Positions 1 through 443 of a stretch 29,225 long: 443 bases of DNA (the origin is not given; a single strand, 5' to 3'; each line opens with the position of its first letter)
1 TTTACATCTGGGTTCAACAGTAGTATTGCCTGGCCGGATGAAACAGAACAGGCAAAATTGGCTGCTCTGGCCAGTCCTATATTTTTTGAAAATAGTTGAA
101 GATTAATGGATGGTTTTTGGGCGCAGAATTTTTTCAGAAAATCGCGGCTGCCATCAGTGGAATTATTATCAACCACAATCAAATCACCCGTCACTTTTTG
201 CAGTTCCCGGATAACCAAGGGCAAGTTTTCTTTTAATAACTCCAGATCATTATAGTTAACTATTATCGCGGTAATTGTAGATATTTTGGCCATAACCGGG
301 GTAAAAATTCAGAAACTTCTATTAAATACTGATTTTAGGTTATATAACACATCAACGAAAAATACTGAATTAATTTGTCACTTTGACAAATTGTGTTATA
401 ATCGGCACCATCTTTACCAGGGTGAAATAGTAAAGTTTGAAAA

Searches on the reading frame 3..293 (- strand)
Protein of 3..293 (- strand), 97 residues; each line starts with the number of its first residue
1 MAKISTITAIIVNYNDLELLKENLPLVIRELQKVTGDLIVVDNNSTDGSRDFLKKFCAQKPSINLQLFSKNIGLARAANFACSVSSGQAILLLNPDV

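Call 84: search_protein_families(library=pfam, proteins=[window:3-293:-], max_evalue=0.01)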
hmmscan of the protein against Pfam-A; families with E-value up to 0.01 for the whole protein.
seq(97 aa): 1 family
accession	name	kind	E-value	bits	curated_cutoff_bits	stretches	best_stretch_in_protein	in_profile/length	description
PF00535.33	Glycos_transf_2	-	2e-12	47.8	23.3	1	9-96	2-88/168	Glycosyl transferase family 2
